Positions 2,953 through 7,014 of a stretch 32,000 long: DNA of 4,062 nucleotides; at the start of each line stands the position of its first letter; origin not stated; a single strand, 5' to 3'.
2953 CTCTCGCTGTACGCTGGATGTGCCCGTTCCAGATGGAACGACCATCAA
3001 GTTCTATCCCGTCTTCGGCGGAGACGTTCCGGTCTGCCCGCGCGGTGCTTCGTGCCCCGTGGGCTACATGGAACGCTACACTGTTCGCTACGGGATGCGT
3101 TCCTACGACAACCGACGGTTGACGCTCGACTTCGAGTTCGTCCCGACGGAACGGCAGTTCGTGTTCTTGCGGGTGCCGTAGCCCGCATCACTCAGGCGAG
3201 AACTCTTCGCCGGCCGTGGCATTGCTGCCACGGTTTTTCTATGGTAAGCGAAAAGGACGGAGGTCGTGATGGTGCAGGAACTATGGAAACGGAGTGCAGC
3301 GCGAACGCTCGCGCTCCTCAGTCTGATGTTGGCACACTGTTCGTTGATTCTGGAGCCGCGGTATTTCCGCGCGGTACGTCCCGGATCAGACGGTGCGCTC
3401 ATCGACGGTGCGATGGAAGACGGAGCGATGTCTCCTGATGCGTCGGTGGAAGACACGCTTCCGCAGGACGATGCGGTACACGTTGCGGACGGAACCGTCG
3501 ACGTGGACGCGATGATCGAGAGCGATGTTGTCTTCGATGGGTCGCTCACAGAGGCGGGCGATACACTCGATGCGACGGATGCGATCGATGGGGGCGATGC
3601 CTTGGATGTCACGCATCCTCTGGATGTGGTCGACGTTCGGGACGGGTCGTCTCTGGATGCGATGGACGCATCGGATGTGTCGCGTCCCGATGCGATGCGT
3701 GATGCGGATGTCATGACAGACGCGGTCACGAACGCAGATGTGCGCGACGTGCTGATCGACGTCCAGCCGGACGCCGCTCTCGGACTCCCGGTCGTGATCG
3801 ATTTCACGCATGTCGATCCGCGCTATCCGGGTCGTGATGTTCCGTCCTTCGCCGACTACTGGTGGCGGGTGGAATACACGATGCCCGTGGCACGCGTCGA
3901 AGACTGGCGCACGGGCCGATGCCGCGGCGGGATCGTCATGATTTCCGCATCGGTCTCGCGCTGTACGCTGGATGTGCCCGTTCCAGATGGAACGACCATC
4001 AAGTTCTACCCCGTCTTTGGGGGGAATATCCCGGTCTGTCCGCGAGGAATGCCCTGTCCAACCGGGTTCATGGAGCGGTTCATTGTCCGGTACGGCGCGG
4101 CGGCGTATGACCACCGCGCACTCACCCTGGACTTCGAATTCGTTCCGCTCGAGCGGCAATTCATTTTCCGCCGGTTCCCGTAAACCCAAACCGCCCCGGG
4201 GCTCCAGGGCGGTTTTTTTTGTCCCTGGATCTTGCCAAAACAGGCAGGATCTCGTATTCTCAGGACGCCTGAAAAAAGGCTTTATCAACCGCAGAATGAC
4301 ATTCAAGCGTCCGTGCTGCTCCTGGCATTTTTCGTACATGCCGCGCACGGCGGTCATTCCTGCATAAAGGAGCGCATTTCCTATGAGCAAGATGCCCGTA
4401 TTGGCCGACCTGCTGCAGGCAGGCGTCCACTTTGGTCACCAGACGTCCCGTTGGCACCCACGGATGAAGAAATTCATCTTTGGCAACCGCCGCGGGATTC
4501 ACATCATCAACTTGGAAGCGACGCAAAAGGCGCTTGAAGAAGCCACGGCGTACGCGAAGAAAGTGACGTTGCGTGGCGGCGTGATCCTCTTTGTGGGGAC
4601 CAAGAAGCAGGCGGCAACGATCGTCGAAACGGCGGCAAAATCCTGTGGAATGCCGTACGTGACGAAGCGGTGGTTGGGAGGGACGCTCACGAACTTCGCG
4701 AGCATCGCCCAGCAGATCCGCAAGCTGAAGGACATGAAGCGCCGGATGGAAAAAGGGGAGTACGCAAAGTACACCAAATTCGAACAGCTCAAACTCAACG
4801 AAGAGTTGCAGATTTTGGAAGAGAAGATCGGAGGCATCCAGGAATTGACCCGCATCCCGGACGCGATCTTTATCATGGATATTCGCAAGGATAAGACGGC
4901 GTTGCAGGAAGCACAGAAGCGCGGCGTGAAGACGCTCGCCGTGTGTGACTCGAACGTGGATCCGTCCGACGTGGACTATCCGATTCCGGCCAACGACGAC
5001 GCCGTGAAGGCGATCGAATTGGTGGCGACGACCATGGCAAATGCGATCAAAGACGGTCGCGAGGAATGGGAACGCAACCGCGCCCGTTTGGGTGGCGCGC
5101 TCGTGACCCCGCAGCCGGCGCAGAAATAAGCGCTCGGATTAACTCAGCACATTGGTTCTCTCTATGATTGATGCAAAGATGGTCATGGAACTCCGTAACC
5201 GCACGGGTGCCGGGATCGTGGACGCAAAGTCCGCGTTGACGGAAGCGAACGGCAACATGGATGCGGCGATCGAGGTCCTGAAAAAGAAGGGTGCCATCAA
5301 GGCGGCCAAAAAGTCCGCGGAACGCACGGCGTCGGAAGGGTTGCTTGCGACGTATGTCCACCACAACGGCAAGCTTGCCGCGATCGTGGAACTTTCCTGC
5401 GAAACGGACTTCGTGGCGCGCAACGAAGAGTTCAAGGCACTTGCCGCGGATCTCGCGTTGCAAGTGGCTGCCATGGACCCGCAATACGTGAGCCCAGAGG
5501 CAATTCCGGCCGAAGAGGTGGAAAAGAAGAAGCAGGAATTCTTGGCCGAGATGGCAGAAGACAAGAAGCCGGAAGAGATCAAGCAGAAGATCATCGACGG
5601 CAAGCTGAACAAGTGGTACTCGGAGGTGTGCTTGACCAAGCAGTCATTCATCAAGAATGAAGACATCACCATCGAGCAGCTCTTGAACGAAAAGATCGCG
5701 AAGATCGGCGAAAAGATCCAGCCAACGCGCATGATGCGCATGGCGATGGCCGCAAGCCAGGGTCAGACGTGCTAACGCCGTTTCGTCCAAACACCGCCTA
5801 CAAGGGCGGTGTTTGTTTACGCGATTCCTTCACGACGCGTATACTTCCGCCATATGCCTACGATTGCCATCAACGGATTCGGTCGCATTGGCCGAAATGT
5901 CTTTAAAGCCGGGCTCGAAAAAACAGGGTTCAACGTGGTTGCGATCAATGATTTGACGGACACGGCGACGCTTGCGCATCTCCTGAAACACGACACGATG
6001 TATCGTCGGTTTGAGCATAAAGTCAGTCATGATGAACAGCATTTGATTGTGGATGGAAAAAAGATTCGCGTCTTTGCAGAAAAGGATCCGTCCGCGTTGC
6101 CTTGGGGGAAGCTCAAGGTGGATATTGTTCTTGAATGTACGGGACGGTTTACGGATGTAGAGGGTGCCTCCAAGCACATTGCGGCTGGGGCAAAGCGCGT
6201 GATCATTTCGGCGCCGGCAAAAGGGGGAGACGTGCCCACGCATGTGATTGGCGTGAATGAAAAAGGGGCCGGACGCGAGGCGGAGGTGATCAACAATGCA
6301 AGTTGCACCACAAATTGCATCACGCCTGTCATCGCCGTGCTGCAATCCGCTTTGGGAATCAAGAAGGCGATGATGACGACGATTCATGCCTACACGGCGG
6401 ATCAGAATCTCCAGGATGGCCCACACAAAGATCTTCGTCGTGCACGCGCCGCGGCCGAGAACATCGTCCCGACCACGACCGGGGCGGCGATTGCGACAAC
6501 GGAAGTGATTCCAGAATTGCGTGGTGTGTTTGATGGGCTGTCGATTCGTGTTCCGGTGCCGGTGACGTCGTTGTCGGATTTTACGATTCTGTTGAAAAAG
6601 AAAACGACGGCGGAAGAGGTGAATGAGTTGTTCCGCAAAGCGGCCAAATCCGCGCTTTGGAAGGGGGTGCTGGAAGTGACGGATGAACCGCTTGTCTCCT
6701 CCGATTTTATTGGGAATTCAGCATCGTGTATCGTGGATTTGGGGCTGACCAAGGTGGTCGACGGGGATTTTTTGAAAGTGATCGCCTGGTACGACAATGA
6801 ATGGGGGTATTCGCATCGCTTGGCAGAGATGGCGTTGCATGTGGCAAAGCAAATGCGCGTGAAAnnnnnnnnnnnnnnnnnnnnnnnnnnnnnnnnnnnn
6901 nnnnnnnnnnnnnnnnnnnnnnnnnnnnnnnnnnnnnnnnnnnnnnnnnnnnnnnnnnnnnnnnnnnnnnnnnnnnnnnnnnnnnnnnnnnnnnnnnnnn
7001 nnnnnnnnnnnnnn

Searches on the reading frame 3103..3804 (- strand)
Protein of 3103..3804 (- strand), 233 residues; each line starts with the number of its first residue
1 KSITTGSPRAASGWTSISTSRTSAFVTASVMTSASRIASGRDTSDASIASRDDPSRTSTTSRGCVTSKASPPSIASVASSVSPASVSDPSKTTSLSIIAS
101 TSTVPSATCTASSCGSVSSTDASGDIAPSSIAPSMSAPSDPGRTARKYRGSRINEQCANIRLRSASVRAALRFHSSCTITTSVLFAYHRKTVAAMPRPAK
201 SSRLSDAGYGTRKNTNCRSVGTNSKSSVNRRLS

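Call 66: search_protein_families(library=pfam, proteins=[window:3103-3804:-], max_evalue=1)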
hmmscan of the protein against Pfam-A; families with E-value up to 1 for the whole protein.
window:3103-3804:- (233 aa): 1 family
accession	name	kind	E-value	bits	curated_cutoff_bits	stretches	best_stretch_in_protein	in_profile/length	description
PF00639.27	Rotamase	-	0.1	14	21.7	1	20-93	12-87/97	PPIC-type PPIASE domain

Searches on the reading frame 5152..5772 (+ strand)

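Call 10: search_protein_families(library=pfam, proteins=[window:5152-5772:+], max_evalue=0.01)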
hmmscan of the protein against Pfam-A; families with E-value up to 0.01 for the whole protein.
window:5152-5772:+ (207 aa): 1 family
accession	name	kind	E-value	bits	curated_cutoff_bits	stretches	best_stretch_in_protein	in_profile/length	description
PF00889.24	EF_TS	-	5e-34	118.1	27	1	56-185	73-194/204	Elongation factor TS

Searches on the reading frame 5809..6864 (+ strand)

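Call 10: search_protein_families(library=pfam, proteins=[window:5809-6864:+], max_evalue=0.01)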
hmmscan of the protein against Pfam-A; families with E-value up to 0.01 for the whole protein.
window:5809-6864:+ (352 aa): 2 families
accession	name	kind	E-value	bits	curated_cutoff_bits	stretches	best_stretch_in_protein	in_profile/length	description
PF02800.25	Gp_dh_C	-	6.1e-58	195.3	24.4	1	171-328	1-158/158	Glyceraldehyde 3-phosphate dehydrogenase, C-terminal domain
PF00044.30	Gp_dh_N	-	2.3e-39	134.2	31.7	1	18-116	2-100/101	Glyceraldehyde 3-phosphate dehydrogenase, NAD binding domain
